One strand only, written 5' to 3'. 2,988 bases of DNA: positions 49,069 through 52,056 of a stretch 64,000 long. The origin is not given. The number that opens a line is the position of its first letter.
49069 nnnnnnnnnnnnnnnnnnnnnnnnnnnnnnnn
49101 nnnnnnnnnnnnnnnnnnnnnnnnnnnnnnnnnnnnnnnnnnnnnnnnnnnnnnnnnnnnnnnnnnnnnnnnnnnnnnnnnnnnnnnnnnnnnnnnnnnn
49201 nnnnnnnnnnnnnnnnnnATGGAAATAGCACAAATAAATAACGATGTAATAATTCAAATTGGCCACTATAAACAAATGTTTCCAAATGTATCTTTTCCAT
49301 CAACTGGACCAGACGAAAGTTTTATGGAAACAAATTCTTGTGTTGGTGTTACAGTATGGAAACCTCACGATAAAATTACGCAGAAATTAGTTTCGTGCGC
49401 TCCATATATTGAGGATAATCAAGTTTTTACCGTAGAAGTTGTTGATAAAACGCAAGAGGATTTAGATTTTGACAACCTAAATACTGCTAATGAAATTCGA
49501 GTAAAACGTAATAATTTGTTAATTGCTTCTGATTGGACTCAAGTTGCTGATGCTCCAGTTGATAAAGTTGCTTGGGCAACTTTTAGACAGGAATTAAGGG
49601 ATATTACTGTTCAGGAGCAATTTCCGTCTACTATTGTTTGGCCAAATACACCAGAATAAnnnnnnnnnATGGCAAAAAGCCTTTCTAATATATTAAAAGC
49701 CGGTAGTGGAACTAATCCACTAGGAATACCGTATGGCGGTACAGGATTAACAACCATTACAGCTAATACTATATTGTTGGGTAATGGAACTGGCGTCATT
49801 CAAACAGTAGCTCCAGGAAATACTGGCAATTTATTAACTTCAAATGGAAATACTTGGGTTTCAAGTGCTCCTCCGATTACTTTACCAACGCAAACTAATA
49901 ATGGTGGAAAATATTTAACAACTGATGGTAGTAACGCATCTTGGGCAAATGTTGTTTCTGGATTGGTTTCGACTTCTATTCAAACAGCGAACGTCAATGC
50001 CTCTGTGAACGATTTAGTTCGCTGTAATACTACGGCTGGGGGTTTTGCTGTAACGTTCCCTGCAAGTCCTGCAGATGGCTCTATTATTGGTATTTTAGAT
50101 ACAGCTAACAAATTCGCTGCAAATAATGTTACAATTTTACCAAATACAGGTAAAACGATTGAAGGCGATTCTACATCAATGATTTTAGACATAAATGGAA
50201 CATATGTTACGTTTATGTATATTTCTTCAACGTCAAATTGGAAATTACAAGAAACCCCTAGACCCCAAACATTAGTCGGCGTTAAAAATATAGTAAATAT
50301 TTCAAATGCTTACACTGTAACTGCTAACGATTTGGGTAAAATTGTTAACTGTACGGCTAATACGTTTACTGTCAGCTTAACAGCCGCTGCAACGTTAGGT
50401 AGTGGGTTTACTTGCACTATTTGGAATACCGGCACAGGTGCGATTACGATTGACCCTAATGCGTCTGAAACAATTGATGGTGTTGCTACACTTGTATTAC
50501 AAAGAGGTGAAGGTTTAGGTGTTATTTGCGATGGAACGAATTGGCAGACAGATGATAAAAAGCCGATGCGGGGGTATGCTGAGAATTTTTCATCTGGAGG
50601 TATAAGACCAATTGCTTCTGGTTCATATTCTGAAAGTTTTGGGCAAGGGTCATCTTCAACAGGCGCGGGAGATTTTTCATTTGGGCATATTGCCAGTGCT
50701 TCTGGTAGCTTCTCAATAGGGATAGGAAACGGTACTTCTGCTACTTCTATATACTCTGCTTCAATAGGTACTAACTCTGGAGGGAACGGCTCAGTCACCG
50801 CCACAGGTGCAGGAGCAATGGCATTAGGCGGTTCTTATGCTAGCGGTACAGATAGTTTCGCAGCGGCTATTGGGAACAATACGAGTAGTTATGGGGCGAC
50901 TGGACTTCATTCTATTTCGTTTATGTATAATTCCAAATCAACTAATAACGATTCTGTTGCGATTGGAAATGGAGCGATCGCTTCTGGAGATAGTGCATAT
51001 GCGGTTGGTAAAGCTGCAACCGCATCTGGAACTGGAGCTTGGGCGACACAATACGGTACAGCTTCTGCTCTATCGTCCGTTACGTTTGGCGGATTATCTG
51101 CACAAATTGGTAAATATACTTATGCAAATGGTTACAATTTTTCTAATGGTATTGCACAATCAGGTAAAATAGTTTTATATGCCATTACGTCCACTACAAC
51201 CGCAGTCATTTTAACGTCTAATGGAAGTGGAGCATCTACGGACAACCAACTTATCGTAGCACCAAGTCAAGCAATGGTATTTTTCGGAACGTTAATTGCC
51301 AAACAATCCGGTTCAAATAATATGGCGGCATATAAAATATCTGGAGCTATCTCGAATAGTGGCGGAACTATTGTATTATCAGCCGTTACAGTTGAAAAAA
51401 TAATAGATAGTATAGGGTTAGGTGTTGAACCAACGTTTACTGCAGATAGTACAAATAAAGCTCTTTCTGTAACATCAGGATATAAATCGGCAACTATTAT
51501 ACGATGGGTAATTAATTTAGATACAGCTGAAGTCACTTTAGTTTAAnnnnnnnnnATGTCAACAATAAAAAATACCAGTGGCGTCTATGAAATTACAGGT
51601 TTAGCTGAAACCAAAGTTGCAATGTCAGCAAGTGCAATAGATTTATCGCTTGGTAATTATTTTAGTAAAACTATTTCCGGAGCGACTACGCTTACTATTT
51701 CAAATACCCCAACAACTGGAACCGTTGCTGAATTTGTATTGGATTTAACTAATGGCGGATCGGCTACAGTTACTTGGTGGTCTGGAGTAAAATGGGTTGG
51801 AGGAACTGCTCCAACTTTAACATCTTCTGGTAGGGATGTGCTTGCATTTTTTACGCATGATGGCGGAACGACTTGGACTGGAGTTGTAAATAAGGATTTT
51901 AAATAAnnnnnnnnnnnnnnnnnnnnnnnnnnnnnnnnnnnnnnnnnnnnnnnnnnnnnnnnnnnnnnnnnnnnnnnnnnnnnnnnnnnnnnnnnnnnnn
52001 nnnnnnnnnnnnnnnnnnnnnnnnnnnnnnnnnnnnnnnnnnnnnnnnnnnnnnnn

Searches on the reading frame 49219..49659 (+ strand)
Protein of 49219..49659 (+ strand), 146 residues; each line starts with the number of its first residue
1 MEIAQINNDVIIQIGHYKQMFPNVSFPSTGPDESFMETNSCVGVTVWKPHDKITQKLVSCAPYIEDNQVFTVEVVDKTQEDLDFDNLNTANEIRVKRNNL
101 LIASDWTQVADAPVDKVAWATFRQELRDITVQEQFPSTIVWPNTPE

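Call 64: search_protein_families(library=phrogs, proteins=[window:49219-49659:+], max_evalue=0.001)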
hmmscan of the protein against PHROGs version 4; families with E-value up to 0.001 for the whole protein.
window:49219-49659:+ (146 aa): 6 families
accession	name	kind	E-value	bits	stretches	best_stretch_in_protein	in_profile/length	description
phrog_8716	-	tail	7.9e-17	62.9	1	4-146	5-145/152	tail fiber protein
phrog_4912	-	tail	1.7e-16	61.7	1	54-146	103-202/226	tail fiber assembly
phrog_8746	-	tail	4.7e-11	44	1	83-146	72-139/139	tail fiber assembly protein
phrog_4628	-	tail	8.5e-11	43.2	1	72-146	46-125/126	tail fiber assembly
phrog_4697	-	tail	2.8e-07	31.2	1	88-133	143-192/314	tail assembly chaperone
phrog_5714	-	unknown function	1.8e-05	25.8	1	91-137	46-92/95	-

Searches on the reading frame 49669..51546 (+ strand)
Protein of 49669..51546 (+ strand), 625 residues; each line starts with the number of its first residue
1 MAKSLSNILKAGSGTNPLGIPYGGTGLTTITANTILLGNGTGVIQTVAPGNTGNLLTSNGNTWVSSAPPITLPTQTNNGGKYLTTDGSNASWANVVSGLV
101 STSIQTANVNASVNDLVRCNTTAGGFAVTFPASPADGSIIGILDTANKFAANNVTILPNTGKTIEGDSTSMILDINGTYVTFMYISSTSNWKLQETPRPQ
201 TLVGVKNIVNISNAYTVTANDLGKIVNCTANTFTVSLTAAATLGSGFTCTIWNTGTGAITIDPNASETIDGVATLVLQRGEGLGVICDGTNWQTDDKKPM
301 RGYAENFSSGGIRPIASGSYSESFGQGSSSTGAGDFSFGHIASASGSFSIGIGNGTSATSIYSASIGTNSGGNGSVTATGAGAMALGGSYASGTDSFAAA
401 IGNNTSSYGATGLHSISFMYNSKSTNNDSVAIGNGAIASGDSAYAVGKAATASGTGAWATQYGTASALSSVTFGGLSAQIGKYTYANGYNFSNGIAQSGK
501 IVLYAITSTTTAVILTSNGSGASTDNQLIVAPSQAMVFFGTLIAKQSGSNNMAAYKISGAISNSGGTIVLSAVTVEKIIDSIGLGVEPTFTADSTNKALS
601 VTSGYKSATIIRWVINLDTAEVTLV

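Call 6: search_protein_families(library=pfam, proteins=[window:49669-51546:+], max_evalue=0.01)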
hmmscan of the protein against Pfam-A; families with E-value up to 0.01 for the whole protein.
window:49669-51546:+ (625 aa): 0 families

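Call 7: search_protein_families(library=phrogs, proteins=[window:49669-51546:+], max_evalue=0.001)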
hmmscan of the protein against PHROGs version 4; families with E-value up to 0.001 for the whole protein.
window:49669-51546:+ (625 aa): 4 families
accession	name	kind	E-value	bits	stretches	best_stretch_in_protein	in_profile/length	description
phrog_4302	-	unknown function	3e-17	63.6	1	76-216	237-373/499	-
phrog_31104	-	unknown function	1.2e-13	52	1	84-195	250-362/365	-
phrog_958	-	tail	0.0001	21.8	1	105-194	56-146/606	baseplate wedge subunit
phrog_15797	-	unknown function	0.00071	20.9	1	212-293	15-96/102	-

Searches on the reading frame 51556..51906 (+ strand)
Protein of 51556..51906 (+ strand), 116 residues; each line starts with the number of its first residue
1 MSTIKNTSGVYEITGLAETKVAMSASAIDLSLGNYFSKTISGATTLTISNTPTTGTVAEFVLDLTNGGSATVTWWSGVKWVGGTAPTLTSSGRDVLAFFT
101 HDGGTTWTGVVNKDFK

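Call 64: search_protein_families(library=phrogs, proteins=[window:51556-51906:+], max_evalue=0.001)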
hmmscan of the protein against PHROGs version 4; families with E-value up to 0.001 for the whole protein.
window:51556-51906:+ (116 aa): 7 families
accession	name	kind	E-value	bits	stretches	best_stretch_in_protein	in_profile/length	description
phrog_9017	-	tail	3.3e-15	57.7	1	16-112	53-154/159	tail fiber protein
phrog_7760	-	tail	3.2e-09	37.9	1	27-111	128-217/223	tail fiber protein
phrog_19200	-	head and packaging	1.6e-07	31.9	1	39-111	190-263/268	virion structural protein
phrog_22179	-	tail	2e-06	28.5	1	37-111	160-238/244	tail fiber protein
phrog_3904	-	tail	2.9e-06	26.8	1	23-112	997-1082/1086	tail fiber protein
phrog_24774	-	unknown function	2.1e-05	25.5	1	38-112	174-252/258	-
phrog_32568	-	tail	0.00065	20.5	1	41-111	100-172/177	tail fiber protein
